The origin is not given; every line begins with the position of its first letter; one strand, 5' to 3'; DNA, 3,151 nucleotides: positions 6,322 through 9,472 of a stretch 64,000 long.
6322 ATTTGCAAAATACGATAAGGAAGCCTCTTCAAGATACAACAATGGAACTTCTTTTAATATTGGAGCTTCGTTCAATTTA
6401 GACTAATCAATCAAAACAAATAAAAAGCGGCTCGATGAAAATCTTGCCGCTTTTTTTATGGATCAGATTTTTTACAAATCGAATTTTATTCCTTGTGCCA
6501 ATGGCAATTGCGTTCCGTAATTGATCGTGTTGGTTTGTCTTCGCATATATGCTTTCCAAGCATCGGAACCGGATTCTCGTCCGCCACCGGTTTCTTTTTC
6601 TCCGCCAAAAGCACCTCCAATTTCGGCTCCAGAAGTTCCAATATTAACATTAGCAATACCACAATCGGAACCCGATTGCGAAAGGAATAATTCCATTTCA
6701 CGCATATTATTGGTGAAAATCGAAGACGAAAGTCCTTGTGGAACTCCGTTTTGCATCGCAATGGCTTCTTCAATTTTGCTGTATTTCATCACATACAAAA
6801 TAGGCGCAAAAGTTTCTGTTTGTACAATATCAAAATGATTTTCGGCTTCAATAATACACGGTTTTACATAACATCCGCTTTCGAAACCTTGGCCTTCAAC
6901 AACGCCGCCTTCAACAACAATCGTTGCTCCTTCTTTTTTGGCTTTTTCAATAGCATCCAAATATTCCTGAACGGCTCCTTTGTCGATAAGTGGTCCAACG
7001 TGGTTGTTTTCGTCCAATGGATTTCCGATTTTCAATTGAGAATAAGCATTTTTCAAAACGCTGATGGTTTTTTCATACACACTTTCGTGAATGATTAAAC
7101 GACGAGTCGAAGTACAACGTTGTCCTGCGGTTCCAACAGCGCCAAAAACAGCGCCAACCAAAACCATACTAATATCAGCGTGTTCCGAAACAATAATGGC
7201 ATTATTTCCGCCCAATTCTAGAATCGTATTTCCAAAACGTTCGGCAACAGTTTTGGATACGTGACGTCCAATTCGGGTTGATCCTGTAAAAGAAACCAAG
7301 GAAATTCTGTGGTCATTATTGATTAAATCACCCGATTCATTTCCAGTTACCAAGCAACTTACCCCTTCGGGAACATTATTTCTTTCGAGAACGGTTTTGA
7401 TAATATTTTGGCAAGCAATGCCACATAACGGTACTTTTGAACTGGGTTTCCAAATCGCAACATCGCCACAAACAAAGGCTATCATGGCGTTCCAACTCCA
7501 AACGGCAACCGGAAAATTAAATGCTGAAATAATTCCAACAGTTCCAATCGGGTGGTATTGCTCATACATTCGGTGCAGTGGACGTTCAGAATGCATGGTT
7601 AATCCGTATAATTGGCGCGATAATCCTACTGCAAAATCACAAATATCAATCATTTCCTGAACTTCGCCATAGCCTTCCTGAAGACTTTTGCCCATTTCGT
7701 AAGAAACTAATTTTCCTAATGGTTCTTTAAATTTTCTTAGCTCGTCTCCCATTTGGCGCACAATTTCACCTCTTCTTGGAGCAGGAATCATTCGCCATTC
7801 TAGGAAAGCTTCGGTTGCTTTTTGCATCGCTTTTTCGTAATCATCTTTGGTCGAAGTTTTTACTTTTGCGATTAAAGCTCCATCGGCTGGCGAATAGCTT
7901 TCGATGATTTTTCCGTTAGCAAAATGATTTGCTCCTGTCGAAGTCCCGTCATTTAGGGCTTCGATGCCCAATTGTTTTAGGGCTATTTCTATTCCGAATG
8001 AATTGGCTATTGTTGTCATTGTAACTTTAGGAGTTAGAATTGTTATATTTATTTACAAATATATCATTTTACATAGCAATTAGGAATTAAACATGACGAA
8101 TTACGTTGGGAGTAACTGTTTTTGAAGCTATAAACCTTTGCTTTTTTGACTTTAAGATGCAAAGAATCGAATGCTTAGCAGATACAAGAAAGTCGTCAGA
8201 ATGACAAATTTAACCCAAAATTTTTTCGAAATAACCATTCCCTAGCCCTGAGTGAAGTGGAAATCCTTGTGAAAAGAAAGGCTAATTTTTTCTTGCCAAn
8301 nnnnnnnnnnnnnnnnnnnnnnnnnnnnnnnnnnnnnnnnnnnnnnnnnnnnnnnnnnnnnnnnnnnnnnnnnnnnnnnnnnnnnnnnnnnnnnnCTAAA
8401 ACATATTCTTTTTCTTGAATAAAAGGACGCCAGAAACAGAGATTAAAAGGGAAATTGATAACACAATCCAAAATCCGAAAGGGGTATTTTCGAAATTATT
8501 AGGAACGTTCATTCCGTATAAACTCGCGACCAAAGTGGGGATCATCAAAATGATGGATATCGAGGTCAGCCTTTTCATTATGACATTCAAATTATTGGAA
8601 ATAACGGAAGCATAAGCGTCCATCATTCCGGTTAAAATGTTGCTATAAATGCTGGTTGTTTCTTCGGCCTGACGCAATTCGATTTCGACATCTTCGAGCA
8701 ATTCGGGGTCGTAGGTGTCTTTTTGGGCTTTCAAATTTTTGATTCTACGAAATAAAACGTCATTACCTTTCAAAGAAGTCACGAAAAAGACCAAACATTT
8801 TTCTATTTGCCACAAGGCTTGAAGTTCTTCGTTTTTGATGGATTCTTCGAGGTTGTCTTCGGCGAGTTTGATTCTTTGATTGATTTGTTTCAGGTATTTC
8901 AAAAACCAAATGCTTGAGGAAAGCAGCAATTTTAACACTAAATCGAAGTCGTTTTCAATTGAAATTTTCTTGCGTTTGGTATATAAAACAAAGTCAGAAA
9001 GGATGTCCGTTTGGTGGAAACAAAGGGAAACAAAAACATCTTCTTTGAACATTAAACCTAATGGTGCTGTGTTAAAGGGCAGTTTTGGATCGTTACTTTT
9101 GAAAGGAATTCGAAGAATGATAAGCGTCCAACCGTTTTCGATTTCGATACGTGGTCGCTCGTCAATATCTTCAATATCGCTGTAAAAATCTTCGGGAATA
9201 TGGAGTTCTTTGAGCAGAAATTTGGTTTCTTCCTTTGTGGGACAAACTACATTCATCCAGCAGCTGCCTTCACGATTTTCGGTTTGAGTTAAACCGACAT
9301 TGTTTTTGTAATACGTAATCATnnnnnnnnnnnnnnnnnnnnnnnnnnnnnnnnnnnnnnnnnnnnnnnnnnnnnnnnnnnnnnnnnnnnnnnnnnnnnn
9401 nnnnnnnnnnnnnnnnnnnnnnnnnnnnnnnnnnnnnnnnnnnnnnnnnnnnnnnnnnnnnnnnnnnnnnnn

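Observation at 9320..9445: Putative translational attenuator on corA: 12-codon uORF plus competing hairpins that hide the start codon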

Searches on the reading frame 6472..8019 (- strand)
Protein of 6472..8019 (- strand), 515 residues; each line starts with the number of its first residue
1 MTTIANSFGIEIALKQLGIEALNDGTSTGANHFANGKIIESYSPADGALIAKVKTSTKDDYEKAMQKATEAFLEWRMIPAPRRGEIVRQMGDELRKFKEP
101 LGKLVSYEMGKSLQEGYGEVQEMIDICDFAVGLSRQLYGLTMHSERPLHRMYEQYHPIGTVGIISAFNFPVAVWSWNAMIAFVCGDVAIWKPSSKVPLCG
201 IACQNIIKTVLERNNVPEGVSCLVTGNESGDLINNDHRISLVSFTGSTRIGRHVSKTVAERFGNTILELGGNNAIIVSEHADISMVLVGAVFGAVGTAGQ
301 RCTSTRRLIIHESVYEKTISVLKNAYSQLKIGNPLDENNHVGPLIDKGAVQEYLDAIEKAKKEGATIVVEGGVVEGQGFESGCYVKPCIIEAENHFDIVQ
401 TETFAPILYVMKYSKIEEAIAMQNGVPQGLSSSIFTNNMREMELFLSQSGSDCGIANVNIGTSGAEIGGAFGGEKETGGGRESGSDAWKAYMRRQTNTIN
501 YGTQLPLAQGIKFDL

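Call 5: search_protein_families(library=pfam, proteins=[window:6472-8019:-])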
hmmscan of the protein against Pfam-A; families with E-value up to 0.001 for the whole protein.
window:6472-8019:- (515 aa): 1 family
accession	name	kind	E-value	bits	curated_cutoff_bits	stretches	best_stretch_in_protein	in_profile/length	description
PF00171.27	Aldedh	-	1.2e-132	443.2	23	1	37-496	7-460/461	Aldehyde dehydrogenase family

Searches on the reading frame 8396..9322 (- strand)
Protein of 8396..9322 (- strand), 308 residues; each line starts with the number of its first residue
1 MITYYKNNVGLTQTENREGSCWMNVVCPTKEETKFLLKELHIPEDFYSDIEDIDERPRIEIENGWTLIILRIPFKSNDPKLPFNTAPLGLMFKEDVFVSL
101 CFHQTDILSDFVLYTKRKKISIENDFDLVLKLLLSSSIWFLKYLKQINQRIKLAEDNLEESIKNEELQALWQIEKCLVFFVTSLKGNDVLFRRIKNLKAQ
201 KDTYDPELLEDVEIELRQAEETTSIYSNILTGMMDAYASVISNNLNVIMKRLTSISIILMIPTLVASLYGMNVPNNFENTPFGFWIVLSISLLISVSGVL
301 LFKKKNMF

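Call 5: search_protein_families(library=pfam, proteins=[window:8396-9322:-])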
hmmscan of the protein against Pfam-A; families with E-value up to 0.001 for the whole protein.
window:8396-9322:- (308 aa): 2 families
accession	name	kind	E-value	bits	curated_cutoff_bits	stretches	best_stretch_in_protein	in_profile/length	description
PF01544.23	CorA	-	8.5e-50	170.2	27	1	19-304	3-292/292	CorA-like Mg2+ transporter protein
PF01991.23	vATP-synt_E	-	0.00038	20.4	24.2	0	192-252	62-121/199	ATP synthase (E/31 kDa) subunit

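Call 7: find_related_loci(query=window:8396-9322:-, collection=genome_contigs, flank=1500)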
Query window:8396-9322:- (308 aa) in genome_contigs; peptide patterns used: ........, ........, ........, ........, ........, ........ (x = any residue, [..] = any of these).
599 stretches matched a pattern (row limit reached: there are more); 543 encode a relative of the query (tblastn E <= 1e-3); the best 80 are kept; 80 distinct loci.
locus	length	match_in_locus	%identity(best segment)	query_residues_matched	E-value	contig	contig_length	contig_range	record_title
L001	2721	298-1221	96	1-308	0e+0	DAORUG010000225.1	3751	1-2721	MAG TPA_asm: Flavobacterium sp. isolate AMR_MDS_5271 NODE_32276_length_3751_cov_5.652056, whole genome shotgun sequence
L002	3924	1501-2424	94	1-308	0e+0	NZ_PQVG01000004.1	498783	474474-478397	Flavobacterium alvei strain HR-AY HR-AY_4, whole genome shotgun sequence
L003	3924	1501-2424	94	1-308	0e+0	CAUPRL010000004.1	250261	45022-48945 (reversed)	MAG: uncultured Flavobacterium sp. isolate m19-metabat.11 genome assembly, contig: m19-c19, whole genome shotgun sequenc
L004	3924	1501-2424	94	1-308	0e+0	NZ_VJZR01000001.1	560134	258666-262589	Flavobacterium franklandianum strain LB3P56 NODE_1_length_560134_cov_145.489556, whole genome shotgun sequence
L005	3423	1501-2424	92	1-308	0e+0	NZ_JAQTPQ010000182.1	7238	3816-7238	MAG: Flavobacterium sp. isolate STB_12 NODE_29606_length_7238_cov_4.088736_Sandtown_B, whole genome shotgun sequence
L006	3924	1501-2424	92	1-308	0e+0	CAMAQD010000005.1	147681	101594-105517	MAG: Flavobacterium psychrophilum isolate MaE-09apr19-44 genome assembly, contig: MaE-09apr19-C22, whole genome shotgun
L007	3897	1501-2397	89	1-299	0e+0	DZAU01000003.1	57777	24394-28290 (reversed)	MAG TPA_asm: Flavobacterium psychrophilum isolate SulCav_PC08_66_34_170 SulCav_PC08-66_192_length_57777_cov_105.181161,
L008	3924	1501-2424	88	1-308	1e-177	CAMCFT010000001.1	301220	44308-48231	MAG: Flavobacterium psychrophilum isolate MiH-22jul19-211 genome assembly, contig: MiH-22jul19-C10, whole genome shotgun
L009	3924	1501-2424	88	1-308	5e-177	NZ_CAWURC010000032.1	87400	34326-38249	MAG: uncultured Flavobacterium sp. isolate HER22_SLC_100_bin_63 HER22_SLC_100_bin_63-read_13, whole genome shotgun seque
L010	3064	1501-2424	87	1-308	0e+0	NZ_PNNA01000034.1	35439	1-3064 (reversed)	MAG: Flavobacterium sp. isolate BC.034 BC_1000765_35439, whole genome shotgun sequence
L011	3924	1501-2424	93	1-308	9e-175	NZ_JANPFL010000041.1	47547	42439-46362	MAG: Flavobacterium sp. isolate VAR_78_concoct_270_sub VAR_78_k141_33266, whole genome shotgun sequence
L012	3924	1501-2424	92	1-308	2e-175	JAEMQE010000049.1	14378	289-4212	MAG: Lentimicrobium sp. isolate 2016_B02_sed_C_21 c_000000000991, whole genome shotgun sequence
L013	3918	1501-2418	85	1-308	1e-170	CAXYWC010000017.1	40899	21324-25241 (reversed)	MAG: uncultured Flavobacterium sp. isolate ERR13598968_concoct_70 genome assembly, contig: ERZ24875775.116, whole genome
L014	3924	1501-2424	85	1-308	3e-170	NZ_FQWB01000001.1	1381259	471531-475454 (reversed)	Flavobacterium fluvii strain DSM 19978, whole genome shotgun sequence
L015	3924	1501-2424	88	1-308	9e-170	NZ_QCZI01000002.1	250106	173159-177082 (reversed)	Flavobacterium psychrotolerans strain RB1R5 NODE_2_length_250106_cov_333.398258, whole genome shotgun sequence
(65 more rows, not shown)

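Call 42: find_homologous_proteins(query=window:8396-9322:-, max_evalue=1e-20)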
Query window:8396-9322:- (308 aa): 5517 proteins with E <= 1e-20 among 8000 candidates; the best 120 are listed.
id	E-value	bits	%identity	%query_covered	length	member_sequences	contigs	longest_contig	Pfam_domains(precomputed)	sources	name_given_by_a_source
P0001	2.8e-182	623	92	100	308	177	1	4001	PF01544.24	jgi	jgi:magnesium transporter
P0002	7.4e-181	618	91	100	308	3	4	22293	PF01544.24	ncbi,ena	-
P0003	1.6e-180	617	91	100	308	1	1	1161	PF01544.24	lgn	-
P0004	3.9e-176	603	90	100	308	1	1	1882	PF01544.24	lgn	-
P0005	2.4e-175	600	89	100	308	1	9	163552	PF01544.24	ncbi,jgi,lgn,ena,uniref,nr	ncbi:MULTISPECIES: magnesium transporter CorA family protein [unclassified Flavobacterium]|jgi:magne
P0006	1.3e-173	594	87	100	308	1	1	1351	PF01544.24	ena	-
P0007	1.4e-172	591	87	100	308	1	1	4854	PF01544.24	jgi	jgi:magnesium transporter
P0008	1.7e-172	591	87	100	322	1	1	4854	PF01544.24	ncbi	-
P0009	2.0e-172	590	87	100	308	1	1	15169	PF01544.24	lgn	-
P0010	2.2e-172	590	88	100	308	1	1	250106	PF01544.24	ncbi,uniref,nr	ncbi:magnesium transporter CorA family protein [Flavobacterium psychrotolerans]|uniref:Magnesium tra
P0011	2.8e-172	590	87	100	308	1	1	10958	PF01544.24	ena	-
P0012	5.0e-172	589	86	100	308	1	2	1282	PF01544.24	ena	-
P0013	5.3e-172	589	86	100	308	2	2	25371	PF01544.24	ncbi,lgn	-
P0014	6.9e-172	589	87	100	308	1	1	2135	PF01544.24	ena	-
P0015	9.9e-172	588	86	100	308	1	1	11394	PF01544.24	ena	-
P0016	1.0e-171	588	87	100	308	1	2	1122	PF01544.24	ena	-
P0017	1.4e-171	588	87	100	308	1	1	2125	PF01544.24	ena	-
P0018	1.4e-171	588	86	100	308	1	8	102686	PF01544.24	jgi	jgi:magnesium transporter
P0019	2.3e-171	587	85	100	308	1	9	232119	PF01544.24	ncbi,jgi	jgi:magnesium transporter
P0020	2.4e-171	587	86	100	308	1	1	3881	PF01544.24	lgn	-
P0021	2.5e-171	587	88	100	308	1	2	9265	PF01544.24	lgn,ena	-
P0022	2.9e-171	587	86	100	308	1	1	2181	PF01544.24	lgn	-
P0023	3.0e-171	587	88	100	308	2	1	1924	PF01544.24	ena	-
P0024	6.6e-171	585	87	100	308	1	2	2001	PF01544.24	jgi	-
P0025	1.1e-170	585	86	100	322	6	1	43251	PF01544.24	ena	-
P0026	2.7e-170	583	86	100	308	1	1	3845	PF01544.24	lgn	-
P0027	2.0e-169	581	86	100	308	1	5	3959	PF01544.24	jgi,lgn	-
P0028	2.0e-169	581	86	100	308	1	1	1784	PF01544.24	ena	-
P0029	3.6e-169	580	86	100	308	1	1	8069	PF01544.24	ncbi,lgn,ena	-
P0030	4.6e-169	579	86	100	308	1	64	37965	PF01544.24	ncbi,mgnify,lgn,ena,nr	ncbi:MAG: magnesium transporter CorA family protein [Flavobacterium sp.]|mgnify:FL=1|nr:magnesium tr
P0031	8.6e-169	579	86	100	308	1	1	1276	PF01544.24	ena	-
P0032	1.7e-168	578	85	100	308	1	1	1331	PF01544.24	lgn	-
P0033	1.9e-168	577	87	100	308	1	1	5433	PF01544.24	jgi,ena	jgi:magnesium transporter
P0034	2.0e-168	577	85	100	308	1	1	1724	PF01544.24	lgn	-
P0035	3.3e-168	577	85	100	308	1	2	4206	PF01544.24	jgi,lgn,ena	-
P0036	3.5e-168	577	84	100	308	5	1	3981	PF01544.24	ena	-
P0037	3.8e-168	576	85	100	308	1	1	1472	PF01544.24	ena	-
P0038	4.8e-168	576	86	100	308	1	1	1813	PF01544.24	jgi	-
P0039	9.9e-168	575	85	100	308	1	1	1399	PF01544.24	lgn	-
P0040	1.6e-167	574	86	100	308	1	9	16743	PF01544.24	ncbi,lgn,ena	-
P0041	1.6e-167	574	86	100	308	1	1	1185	PF01544.24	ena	-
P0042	2.6e-167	574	85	100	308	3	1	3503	PF01544.24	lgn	-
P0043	3.2e-167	573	84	100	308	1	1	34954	PF01544.24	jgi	jgi:magnesium transporter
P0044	3.4e-167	573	85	100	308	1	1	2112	PF01544.24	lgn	-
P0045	5.2e-167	573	85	100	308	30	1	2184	PF01544.24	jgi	jgi:magnesium transporter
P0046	7.6e-167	572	85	100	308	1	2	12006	PF01544.24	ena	-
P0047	7.6e-167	572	84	100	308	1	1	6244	PF01544.24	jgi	jgi:magnesium transporter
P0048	7.9e-167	572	85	100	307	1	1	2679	PF01544.24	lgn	-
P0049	8.8e-167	572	85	100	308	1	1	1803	PF01544.24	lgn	-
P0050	1.1e-166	572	86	100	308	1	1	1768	PF01544.24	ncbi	-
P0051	1.1e-166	572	85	100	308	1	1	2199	PF01544.24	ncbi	-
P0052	1.3e-166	571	85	100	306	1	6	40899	PF01544.24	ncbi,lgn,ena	-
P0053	2.1e-166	571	84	100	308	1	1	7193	PF01544.24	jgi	jgi:magnesium transporter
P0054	2.3e-166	571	85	100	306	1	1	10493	PF01544.24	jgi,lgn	jgi:magnesium transporter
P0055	2.3e-166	571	84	100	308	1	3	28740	PF01544.24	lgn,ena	-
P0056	2.5e-166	570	85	100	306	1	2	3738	PF01544.24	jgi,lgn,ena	jgi:magnesium transporter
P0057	5.3e-166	569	85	100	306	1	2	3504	PF01544.24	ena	-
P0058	6.1e-166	569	83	100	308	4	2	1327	PF01544.24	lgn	-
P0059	1.3e-165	568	85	100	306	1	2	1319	PF01544.24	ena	-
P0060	1.9e-165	568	85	100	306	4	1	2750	PF01544.24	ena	-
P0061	4.5e-165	566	82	100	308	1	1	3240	PF01544.24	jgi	-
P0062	1.4e-164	565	84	100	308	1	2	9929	PF01544.24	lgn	-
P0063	3.4e-164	563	85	100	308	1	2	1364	PF01544.24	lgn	-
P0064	4.4e-164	563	83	100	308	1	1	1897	PF01544.24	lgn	-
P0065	1.4e-163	561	82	100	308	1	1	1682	PF01544.24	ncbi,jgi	jgi:magnesium transporter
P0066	2.1e-163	561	84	100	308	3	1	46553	PF01544.24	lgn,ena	-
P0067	3.0e-163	560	81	100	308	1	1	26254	PF01544.24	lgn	-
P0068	3.3e-163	560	82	100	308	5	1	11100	PF01544.24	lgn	-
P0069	3.9e-163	560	83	100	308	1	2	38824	PF01544.24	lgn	-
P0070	3.9e-163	560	83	100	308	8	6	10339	PF01544.24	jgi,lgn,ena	-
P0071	5.2e-163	560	81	100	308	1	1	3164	PF01544.24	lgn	-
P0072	1.4e-162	558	83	100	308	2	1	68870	PF01544.24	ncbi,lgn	-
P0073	2.5e-162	557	82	100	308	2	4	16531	PF01544.24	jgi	jgi:magnesium transporter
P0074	6.8e-162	556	84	100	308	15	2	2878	PF01544.24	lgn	-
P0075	3.9e-161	553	84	100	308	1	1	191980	PF01544.24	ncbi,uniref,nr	ncbi:magnesium transporter CorA family protein [Flavobacterium sp. LS1R49]|uniref:Magnesium transpor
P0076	5.0e-161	553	87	94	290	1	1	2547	PF01544.24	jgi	jgi:magnesium transporter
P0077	6.9e-161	553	84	100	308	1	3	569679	PF01544.24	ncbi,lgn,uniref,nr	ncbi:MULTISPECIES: magnesium transporter CorA family protein [unclassified Flavobacterium]|uniref:ma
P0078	8.4e-161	552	84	100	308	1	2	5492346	PF01544.24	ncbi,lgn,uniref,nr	ncbi:magnesium transporter CorA family protein [Flavobacterium sp. KMS]|uniref:magnesium transporter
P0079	3.0e-160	550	83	100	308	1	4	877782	PF01544.24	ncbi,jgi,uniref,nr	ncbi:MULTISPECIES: magnesium transporter CorA family protein [Flavobacterium]|jgi:magnesium transpor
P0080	3.1e-160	550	81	100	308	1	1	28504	PF01544.24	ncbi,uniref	ncbi:magnesium transporter CorA family protein [Flavobacterium sp.]|uniref:magnesium transporter Cor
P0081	3.3e-160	550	79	100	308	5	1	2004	PF01544.24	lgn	-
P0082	3.6e-160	550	83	100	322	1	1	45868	PF01544.24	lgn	-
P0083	5.5e-160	550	81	100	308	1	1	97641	PF01544.24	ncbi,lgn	ncbi:MAG: magnesium transporter CorA family protein [Bacteroidota bacterium]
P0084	1.2e-159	549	83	100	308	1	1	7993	PF01544.24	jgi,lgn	jgi:magnesium transporter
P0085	1.9e-159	548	83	100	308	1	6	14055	PF01544.24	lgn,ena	-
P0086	4.9e-159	547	81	100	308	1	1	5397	PF01544.24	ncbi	-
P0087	1.4e-158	545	80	100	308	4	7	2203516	PF01544.24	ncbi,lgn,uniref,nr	ncbi:magnesium transporter [Flavobacterium gossypii]|uniref:Magnesium transporter n=1 Tax=Flavobacte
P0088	3.0e-158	544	80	100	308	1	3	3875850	PF01544.24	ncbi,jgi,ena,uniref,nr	ncbi:magnesium transporter CorA family protein [Flavobacterium sp. WW92]|jgi:Mg2+ and Co2+ transport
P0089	3.0e-158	544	81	100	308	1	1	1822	PF01544.24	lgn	-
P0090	3.3e-158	544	79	100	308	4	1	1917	PF01544.24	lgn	-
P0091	7.3e-158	543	79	100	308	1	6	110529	PF01544.24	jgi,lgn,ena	-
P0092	8.8e-158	542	79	100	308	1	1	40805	PF01544.24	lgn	-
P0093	1.5e-157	542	82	100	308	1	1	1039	PF01544.24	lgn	-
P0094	3.5e-157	540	80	100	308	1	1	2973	PF01544.24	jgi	jgi:magnesium transporter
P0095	4.0e-157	540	81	100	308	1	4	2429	PF01544.24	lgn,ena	-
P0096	4.3e-157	540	81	100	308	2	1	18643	PF01544.24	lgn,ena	-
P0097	7.1e-157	539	79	100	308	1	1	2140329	PF01544.24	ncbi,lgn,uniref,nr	ncbi:magnesium transporter [Flavobacterium endophyticum]|uniref:Magnesium transporter n=1 Tax=Flavob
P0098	8.2e-157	539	80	100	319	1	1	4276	PF01544.24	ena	-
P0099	8.4e-157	539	80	100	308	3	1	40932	PF01544.24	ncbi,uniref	ncbi:magnesium transporter CorA family protein [Flavobacterium sp.]|uniref:magnesium transporter Cor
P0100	1.5e-156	538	81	100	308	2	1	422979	PF01544.24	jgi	jgi:magnesium transporter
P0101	2.2e-156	538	81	100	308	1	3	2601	PF01544.24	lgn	-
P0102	2.6e-156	538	80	100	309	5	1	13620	PF01544.24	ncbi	-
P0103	3.6e-156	537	81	100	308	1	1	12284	PF01544.24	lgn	-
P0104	3.7e-156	537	79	100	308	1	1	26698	PF01544.24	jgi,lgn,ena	-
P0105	3.8e-156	537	80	100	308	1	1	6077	PF01544.24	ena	-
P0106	5.1e-156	537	81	100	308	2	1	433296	PF01544.24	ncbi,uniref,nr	ncbi:magnesium transporter CorA family protein [Flavobacterium sp. XN-5]|uniref:magnesium transporte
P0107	7.1e-156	536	80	100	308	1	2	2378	PF01544.24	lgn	-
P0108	7.6e-156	536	78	100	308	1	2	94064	PF01544.24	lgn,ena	-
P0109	1.9e-155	535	81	100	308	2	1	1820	PF01544.24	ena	-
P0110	2.2e-155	535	78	100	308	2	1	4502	PF01544.24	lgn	-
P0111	2.2e-155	535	80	100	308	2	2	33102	PF01544.24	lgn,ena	-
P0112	5.5e-155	533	79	100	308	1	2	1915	PF01544.24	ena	-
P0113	6.0e-155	533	79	100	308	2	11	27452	PF01544.24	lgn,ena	-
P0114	6.8e-155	533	79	100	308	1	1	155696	PF01544.24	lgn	-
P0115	9.0e-155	533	79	100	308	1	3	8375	PF01544.24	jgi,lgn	jgi:magnesium transporter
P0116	9.1e-155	533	80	100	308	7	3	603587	PF01544.24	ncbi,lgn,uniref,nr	ncbi:magnesium transporter CorA family protein [Flavobacterium aquatile]|uniref:Magnesium transporte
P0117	9.6e-155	532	79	100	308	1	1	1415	PF01544.24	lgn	-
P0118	1.0e-154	532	81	100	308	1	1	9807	PF01544.24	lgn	-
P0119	1.2e-154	532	79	100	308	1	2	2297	PF01544.24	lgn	-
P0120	2.2e-154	531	79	100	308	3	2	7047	PF01544.24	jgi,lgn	jgi:magnesium transporter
